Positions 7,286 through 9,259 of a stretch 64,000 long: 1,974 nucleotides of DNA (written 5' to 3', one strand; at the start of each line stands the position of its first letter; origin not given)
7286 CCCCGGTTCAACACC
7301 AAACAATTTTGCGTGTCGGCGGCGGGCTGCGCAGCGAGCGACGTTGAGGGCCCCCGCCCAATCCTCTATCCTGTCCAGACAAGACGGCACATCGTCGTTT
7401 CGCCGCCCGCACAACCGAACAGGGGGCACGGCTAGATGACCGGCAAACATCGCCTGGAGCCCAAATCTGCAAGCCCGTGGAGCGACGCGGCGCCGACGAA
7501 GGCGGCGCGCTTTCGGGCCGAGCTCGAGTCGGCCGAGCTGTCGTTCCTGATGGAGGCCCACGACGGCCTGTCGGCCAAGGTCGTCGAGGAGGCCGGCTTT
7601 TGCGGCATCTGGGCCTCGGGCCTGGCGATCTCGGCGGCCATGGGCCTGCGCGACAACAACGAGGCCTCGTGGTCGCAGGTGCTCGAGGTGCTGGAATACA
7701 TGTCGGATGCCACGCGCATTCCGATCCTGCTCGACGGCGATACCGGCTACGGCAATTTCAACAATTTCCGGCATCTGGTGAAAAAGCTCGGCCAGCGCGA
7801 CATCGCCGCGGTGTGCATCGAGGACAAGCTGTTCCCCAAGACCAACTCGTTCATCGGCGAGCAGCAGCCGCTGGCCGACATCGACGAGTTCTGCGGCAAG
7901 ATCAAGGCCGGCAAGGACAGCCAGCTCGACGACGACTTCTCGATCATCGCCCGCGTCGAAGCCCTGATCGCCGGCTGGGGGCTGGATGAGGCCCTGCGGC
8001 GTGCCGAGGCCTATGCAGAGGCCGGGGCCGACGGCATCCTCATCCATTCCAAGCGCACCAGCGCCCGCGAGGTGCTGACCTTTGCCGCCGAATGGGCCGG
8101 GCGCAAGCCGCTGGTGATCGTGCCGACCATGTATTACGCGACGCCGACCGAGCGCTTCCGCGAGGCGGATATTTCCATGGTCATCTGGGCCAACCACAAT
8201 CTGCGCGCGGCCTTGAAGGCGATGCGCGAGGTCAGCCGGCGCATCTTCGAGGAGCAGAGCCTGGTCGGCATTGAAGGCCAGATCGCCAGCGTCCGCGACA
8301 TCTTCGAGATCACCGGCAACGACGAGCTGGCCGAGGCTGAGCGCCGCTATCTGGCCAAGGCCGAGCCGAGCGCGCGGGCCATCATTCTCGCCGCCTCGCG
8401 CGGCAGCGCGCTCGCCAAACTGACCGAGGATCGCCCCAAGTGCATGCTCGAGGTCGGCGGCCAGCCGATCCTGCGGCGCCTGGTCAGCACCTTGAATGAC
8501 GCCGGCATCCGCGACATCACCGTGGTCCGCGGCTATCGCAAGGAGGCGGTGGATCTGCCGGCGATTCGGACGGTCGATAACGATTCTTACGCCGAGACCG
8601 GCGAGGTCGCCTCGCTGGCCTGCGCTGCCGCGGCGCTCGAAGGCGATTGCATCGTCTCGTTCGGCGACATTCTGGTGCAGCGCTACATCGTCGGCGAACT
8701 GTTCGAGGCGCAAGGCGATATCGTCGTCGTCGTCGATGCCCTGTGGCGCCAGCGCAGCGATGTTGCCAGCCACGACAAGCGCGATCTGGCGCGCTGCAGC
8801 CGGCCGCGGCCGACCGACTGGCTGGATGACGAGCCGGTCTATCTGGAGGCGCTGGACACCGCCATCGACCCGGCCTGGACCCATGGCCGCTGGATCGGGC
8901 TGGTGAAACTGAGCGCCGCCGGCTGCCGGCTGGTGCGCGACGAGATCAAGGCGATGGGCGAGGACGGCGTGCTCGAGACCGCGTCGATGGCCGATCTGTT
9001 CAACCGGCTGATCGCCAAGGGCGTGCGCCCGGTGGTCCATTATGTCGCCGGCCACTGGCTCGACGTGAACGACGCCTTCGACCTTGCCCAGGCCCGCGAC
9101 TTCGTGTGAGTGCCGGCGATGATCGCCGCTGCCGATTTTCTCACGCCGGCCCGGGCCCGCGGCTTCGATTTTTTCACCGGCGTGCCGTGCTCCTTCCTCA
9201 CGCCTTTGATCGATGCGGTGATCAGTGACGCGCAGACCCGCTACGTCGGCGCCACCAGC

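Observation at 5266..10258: Phosphonate biosynthesis pair (PepM::nucleotidyltransferase fusion + Ppd) divergent from the hopanoid / GT2 / PhyH genes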

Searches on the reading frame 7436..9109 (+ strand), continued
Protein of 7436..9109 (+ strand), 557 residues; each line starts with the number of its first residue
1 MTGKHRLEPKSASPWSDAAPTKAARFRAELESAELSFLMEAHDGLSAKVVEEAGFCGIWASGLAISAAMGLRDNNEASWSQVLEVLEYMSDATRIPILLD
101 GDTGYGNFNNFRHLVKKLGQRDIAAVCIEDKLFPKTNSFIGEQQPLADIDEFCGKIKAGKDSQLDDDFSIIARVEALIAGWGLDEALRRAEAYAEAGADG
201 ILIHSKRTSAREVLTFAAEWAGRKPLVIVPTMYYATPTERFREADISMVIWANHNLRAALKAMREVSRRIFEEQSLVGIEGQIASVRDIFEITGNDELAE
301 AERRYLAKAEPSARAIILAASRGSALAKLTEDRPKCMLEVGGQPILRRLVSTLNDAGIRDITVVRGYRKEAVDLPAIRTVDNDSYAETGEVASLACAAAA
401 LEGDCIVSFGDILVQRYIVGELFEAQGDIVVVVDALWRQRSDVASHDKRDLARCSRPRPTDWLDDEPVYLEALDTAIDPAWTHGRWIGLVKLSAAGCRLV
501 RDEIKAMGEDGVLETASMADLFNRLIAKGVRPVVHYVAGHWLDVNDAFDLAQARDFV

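Call 59: search_protein_families(library=pfam, proteins=[L089:11370-12077:+], max_evalue=0.00001)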
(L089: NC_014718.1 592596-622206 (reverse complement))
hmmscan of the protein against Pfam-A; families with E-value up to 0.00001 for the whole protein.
L089:11370-12077:+ (235 aa): 1 family
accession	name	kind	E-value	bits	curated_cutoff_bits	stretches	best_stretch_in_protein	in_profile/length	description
PF23169.1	HalD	-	1.6e-12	47.8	26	1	26-125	21-126/228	Halogenase D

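Call 61: search_protein_families(library=ncbifam, proteins=[L089:12086-13087:+, L088:18774-19763:+, L090:13140-14150:+, L089:13174-13950:+, L089:10603-11298:+, L089:11370-12077:+, L089:24629-25261:+], max_evalue=1e-8)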
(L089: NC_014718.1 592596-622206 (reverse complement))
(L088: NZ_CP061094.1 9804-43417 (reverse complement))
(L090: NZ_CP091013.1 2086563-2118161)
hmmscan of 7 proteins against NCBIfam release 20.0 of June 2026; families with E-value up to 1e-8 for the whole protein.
L089:12086-13087:+ (333 aa): 1 family
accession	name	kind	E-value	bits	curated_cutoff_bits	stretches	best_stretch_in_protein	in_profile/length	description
TIGR03476.1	HpnL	subfamily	1.8e-98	329.8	195.65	1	1-318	1-318/318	putative membrane protein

L088:18774-19763:+ (329 aa): 2 families
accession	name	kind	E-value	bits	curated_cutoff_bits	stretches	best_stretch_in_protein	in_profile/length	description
TIGR03476.1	HpnL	subfamily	4e-77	259.6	195.65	1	8-310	8-315/318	putative membrane protein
TIGR00374.1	TIGR00374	subfamily_domain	3.6e-09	36.5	43.2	0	220-296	221-296/323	flippase-like domain-containing protein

L090:13140-14150:+ (337 aa): 2 families
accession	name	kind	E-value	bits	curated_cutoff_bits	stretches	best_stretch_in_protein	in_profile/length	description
TIGR03476.1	HpnL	subfamily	1.8e-111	372.5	195.65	1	11-329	1-318/318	putative membrane protein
TIGR00374.1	TIGR00374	subfamily_domain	2.4e-13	50.2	43.2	1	23-311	5-295/323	flippase-like domain-containing protein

L089:13174-13950:+ (258 aa): 6 families
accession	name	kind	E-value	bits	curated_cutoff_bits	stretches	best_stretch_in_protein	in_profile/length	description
NF041135.1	IPPtranDIPPsyn_Thcocales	equivalog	8.3e-14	51.4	580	1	1-242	1-217/419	bifunctional L-myo-inositol-1-phosphate cytidylyltransferase/CDP-L-myo-inositol myo-inositolphosphotransferase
NF038362.1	Sden_1164_fam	equivalog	3.7e-13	49.5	300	1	3-198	4-206/266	Sden_1164 family protein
NF045761.1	NAMPUrTaseMurU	equivalog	3.4e-11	43.4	250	1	1-65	1-64/226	N-acetylmuramate alpha-1-phosphate uridylyltransferase MurU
TIGR03992.1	Arch_glmU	subfamily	7e-11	41.6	292.1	1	1-125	1-122/393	bifunctional sugar-1-phosphate nucleotidylyltransferase/acetyltransferase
NF041313.1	UDPGP_AglF_Halo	equivalog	1.1e-09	38.1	400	1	1-61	1-60/234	UTP--glucose-1-phosphate uridylyltransferase AglF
NF045665.1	NTPtran_DVU1551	equivalog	6.1e-09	35.4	315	1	2-92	2-82/359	DVU_1551 family NTP transferase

L089:10603-11298:+ (231 aa): 2 families
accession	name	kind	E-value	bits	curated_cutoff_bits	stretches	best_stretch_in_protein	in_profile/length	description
NF040950.1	archin_ph_syn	equivalog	1.5e-14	54.3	180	1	27-156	12-132/191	archaetidylinositol phosphate synthase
NF045883.1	PIPSynth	equivalog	8.2e-09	35.4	170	0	30-124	14-106/197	phosphatidylinositol phosphate synthase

L089:11370-12077:+ (235 aa): 0 families

L089:24629-25261:+ (210 aa): 2 families
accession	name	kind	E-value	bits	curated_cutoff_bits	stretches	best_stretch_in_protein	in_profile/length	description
TIGR03481.1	HpnM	hypoth_equivalog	5e-21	74.9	160.1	1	19-208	17-198/200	hopanoid biosynthesis associated membrane protein HpnM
NF011697.0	PRK15117.1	equivalog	3.2e-13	50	195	1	21-204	16-200/211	phospholipid-binding protein MlaC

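Call 79: search_protein_families(library=pfam, proteins=[L029:7225-8958:-, L029:8982-9812:+, L029:12796-13437:+, L029:13488-15137:-, L071:7400-8611:-, L071:8630-9877:-, L071:11710-12594:+, L071:12672-14582:+, L049:8288-9076:+, L049:12841-14601:-], max_evalue=0.00001)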
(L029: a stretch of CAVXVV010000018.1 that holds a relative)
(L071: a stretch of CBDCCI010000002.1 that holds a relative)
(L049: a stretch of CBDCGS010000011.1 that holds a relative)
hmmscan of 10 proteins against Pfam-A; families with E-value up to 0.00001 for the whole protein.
L029:7225-8958:- (577 aa): 3 families
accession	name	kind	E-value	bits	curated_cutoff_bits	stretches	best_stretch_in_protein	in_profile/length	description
PF00749.27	tRNA-synt_1c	-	2.6e-106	355.5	23.4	1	40-348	2-313/314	tRNA synthetases class I (E and Q), catalytic domain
PF03950.23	tRNA-synt_1c_C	-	7.1e-31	106.7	23.9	1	351-452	1-91/91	tRNA synthetases class I (E and Q), anti-codon binding domain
PF20974.2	tRNA-synt_1c_C2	-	3.8e-23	82.4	23.9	1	469-545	1-69/69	tRNA synthetases class I (E and Q), anti-codon binding domain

L029:8982-9812:+ (276 aa): 1 family
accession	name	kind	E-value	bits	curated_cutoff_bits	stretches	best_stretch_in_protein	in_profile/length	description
PF04366.17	Ysc84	-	3.1e-34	117.9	25.1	1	141-263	2-126/127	Las17-binding protein actin regulator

L029:12796-13437:+ (213 aa): 1 family
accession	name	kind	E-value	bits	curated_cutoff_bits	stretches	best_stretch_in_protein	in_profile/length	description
PF02627.25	CMD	-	2.5e-15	56.7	23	1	41-121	1-83/84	Carboxymuconolactone decarboxylase family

L029:13488-15137:- (549 aa): 3 families
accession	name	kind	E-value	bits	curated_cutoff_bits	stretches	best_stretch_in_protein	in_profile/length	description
PF09334.17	tRNA-synt_1g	-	5e-98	328.9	20.1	2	173-391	173-390/391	tRNA synthetases class I (M)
PF00133.28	tRNA-synt_1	-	1.5e-23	83.7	22.7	2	248-365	297-411/414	tRNA synthetases class I (I, L, M and V)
PF01406.26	tRNA-synt_1e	-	1.7e-07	31.4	27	0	285-357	209-282/301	tRNA synthetases class I (C) catalytic domain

L071:7400-8611:- (403 aa): 1 family
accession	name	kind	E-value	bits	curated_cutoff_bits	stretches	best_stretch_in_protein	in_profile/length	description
PF07690.21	MFS_1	-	4.9e-38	131.4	33.4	1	21-320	3-307/347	Major Facilitator Superfamily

L071:8630-9877:- (415 aa): 2 families
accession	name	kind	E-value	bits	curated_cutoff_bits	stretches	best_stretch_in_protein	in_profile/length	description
PF01041.23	DegT_DnrJ_EryC1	-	4.7e-95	319.3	19.8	1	57-410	4-360/360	DegT/DnrJ/EryC1/StrS aminotransferase family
PF00155.27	Aminotran_1_2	-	4e-08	33.3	19.7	1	75-208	38-189/361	Aminotransferase class I and II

L071:11710-12594:+ (294 aa): 1 family
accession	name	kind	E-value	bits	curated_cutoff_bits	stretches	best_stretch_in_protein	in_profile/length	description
PF05721.19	PhyH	-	1.2e-38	133.9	22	1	30-221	2-212/213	Phytanoyl-CoA dioxygenase (PhyH)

L071:12672-14582:+ (636 aa): 1 family
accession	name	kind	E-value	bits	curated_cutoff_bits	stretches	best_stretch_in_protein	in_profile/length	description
PF02538.19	Hydantoinase_B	-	5.4e-123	411.6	26.8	1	48-577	1-519/519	Hydantoinase B/oxoprolinase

L049:8288-9076:+ (262 aa): 1 family
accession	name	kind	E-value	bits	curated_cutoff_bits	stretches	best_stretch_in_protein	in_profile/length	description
PF02633.19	Creatininase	-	3.3e-61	207.2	31.3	1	10-252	1-238/238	Creatinine amidohydrolase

L049:12841-14601:- (586 aa): 1 family
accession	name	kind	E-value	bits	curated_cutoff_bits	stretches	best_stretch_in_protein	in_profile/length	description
PF04932.20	Wzy_C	-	1.4e-14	54.6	31.7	1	360-517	5-148/149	O-Antigen ligase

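Call 87: search_dna_similar(query=L089:12086-13087:+, collection=plasmids, mode=protein, max_rows=60, max_evalue=1e-10)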
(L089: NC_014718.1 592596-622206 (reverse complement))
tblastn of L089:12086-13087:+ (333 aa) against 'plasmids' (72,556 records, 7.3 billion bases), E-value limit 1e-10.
Records with a match: 26; places in all: 37; records where one place covers at least 80% of the query: 16.
Best place of each record, by identity: >=99% 4; 90-95% 5; 60-80% 5; <60% 12.
By first word of the organism name: Mycetohabitans 9; Burkholderia 6; Paraburkholderia 5; Caballeronia 3; Cupriavidus 1; Methylobacterium 1; Roseomonas 1.
By predicted mobility (MOB-suite, as given by PLSDB): non-mobilizable 22; mobilizable 3; conjugative 1.
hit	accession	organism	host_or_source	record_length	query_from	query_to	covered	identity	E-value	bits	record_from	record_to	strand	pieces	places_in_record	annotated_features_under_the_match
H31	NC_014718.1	Mycetohabitans rhizoxinica HKI 454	-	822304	1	333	100%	100.0%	2e-168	526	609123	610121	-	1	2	lysylphosphatidylglycerol synthase domain-containing protein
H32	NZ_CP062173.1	Mycetohabitans rhizoxinica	Rhizopus microsporus,bacterial ...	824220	1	333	100%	100.0%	2e-168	526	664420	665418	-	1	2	lysylphosphatidylglycerol synthase domain-containing protein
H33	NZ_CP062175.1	Mycetohabitans rhizoxinica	Rhizopus microsporus,bacterial culture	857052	1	333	100%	100.0%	2e-168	526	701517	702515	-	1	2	lysylphosphatidylglycerol synthase domain-containing protein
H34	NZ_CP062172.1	Mycetohabitans rhizoxinica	Rhizopus microsporus,bacterial ...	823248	1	333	100%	99.4%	1e-168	526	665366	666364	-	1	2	lysylphosphatidylglycerol synthase domain-containing protein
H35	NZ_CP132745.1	Mycetohabitans endofungorum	-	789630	1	333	100%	91.8%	1e-155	489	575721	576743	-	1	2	lysylphosphatidylglycerol synthase domain-containing protein | 2OG-Fe(II) oxygenase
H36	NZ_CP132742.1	Mycetohabitans endofungorum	Rhizopus microsporus,culture isolated ...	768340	1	333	100%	91.5%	6e-156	490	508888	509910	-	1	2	lysylphosphatidylglycerol synthase domain-containing protein | 2OG-Fe(II) oxygenase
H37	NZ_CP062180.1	Mycetohabitans endofungorum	Rhizopus microsporus,bacterial ...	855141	1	333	100%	91.5%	6e-156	490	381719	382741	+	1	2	lysylphosphatidylglycerol synthase domain-containing protein | 2OG-Fe(II) oxygenase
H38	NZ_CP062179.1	Mycetohabitans endofungorum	Rhizopus microsporus,bacterial ...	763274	1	333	100%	91.5%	3e-154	485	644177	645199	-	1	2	lysylphosphatidylglycerol synthase domain-containing protein | 2OG-Fe(II) oxygenase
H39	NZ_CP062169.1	Mycetohabitans endofungorum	Rhizopus microsporus,bacterial ...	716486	1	333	100%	91.5%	1e-153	483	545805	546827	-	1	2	lysylphosphatidylglycerol synthase domain-containing protein | 2OG-Fe(II) oxygenase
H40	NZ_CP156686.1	Burkholderia stagnalis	Bacterial cells,soils collected in ...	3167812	1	333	100%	64.8%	5e-98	324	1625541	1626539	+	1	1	none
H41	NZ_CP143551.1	Burkholderia multivorans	Homo sapiens,bronchoalveolar lavage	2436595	1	333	100%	64.5%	4e-98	324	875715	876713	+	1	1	none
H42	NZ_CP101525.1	Burkholderia arboris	mixed culture,soil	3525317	1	333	100%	63.9%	1e-97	323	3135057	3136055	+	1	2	none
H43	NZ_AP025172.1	Cupriavidus sp. P-10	-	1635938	1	333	100%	63.9%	7e-94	312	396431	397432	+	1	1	none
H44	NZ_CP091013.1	Burkholderia cenocepacia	-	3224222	1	333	100%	63.3%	4e-97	321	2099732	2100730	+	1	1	none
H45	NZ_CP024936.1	Paraburkholderia graminis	soil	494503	49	330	85%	32.6%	3e-21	102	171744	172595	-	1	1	lysylphosphatidylglycerol synthase domain-containing protein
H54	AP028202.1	Paraburkholderia largidicola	Physopelta gutta,midgut,Midgut crypts ...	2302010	77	319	73%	28.7%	8e-16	86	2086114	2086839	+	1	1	HpnL family protein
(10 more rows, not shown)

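Call 88: get_annotated_region(hit=H54, flank=12000)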
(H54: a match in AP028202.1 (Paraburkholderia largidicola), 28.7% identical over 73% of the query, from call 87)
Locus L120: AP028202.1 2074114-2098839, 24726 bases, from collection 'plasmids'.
description: Paraburkholderia sp. F2 plasmid PPGUF2_p1 DNA, complete genome
organism: Paraburkholderia largidicola (NCBI taxid 3014751)
taxonomy: Bacteria; Pseudomonadota; Betaproteobacteria; Burkholderiales; Burkholderiaceae; Paraburkholderia; Paraburkholderia largidicola
host: -; source: Physopelta gutta,midgut,Midgut crypts of sting bug Physopelta gutta; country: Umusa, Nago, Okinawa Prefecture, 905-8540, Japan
typing (MOB-suite, as given by PLSDB): non-mobilizable
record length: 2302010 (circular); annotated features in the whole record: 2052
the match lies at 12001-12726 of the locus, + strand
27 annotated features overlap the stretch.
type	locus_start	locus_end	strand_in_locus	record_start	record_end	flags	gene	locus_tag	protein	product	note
CDS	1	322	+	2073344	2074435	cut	-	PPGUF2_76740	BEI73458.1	GlxA family transcriptional regulator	-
CDS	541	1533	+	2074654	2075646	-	-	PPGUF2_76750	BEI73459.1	asparaginase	-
CDS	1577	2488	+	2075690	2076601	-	-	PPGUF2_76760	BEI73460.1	ornithine cyclodeaminase family protein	-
CDS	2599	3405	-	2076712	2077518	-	-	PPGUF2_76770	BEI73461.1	IclR family transcriptional regulator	-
CDS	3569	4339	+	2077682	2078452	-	-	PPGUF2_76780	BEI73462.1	ABC transporter substrate-binding protein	-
CDS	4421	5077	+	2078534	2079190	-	-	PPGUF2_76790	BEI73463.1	amino acid ABC transporter permease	-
CDS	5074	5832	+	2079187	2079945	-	-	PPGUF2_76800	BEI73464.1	amino acid ABC transporter ATP-binding protein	-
CDS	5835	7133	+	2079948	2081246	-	-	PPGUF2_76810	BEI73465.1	FAD-binding oxidoreductase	-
CDS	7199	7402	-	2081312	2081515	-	-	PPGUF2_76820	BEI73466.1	hypothetical protein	-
CDS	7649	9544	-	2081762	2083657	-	-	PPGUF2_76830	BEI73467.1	phospholipase C, phosphocholine-specific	-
CDS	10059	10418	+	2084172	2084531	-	-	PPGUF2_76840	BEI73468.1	hypothetical protein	-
CDS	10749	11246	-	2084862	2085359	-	-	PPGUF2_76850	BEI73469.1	hypothetical protein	-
CDS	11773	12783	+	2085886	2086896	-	-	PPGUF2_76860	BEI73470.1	HpnL family protein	-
CDS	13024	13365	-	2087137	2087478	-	-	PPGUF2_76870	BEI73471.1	hypothetical protein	-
CDS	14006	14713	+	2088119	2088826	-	-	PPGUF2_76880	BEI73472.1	hypothetical protein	-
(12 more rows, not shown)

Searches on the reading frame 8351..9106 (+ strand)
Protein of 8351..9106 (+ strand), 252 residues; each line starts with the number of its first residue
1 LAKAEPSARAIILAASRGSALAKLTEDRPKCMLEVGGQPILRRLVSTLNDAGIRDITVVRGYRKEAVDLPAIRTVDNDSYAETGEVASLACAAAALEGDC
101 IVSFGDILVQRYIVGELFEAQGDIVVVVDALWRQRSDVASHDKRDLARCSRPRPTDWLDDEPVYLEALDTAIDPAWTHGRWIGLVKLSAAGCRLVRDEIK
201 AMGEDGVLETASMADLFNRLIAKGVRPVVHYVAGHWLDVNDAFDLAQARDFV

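Call 56: search_solved_structures(query=window:8351-9106:+, max_evalue=0.01, show_alignments=3)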
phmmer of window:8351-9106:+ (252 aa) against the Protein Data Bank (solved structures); distinct sequences matched with E-value up to 0.01: 11.
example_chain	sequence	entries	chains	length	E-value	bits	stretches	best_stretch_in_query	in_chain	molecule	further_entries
1jyk_A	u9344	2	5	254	3.2e-11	46.2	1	7-109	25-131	CTP:phosphocholine Cytidylyltransferase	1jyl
6pd1_A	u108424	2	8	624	1.5e-08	37.4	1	9-107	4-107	Nucleotidyl transferase/aminotransferase, class V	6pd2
2ggo_A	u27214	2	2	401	1.8e-06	30.6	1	9-108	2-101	401aa long hypothetical glucose-1-phosphate thymidylyltransferase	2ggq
5z09_A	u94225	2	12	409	7.1e-06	28.7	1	9-68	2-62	Dual sugar-1-phosphate nucleotidylyltransferase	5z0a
1tzf_A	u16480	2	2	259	9.9e-06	28.2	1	8-64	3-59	Glucose-1-phosphate cytidylyltransferase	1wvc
4y7t_A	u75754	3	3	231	3.3e-05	26.5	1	9-62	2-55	Nucleotidyl transferase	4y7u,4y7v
6jq8_A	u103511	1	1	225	0.00011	24.8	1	10-67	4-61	Putative 6-deoxy-D-mannoheptose pathway protein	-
8hhd_A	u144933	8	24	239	0.00012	24.7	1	6-67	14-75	Nucleotidyl transferase | N-acetylmuramate alpha-1-phosphate uridylyltransferase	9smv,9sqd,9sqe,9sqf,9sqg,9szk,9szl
5xhw_A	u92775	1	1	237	0.00013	24.6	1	10-67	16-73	Putative 6-deoxy-D-mannoheptose pathway protein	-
7o2n_A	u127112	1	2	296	0.0018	20.8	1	9-71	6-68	Probable UTP--glucose-1-phosphate uridylyltransferase YngB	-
7b1r_A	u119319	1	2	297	0.0018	20.8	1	9-71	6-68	Probable UTP--glucose-1-phosphate uridylyltransferase YngB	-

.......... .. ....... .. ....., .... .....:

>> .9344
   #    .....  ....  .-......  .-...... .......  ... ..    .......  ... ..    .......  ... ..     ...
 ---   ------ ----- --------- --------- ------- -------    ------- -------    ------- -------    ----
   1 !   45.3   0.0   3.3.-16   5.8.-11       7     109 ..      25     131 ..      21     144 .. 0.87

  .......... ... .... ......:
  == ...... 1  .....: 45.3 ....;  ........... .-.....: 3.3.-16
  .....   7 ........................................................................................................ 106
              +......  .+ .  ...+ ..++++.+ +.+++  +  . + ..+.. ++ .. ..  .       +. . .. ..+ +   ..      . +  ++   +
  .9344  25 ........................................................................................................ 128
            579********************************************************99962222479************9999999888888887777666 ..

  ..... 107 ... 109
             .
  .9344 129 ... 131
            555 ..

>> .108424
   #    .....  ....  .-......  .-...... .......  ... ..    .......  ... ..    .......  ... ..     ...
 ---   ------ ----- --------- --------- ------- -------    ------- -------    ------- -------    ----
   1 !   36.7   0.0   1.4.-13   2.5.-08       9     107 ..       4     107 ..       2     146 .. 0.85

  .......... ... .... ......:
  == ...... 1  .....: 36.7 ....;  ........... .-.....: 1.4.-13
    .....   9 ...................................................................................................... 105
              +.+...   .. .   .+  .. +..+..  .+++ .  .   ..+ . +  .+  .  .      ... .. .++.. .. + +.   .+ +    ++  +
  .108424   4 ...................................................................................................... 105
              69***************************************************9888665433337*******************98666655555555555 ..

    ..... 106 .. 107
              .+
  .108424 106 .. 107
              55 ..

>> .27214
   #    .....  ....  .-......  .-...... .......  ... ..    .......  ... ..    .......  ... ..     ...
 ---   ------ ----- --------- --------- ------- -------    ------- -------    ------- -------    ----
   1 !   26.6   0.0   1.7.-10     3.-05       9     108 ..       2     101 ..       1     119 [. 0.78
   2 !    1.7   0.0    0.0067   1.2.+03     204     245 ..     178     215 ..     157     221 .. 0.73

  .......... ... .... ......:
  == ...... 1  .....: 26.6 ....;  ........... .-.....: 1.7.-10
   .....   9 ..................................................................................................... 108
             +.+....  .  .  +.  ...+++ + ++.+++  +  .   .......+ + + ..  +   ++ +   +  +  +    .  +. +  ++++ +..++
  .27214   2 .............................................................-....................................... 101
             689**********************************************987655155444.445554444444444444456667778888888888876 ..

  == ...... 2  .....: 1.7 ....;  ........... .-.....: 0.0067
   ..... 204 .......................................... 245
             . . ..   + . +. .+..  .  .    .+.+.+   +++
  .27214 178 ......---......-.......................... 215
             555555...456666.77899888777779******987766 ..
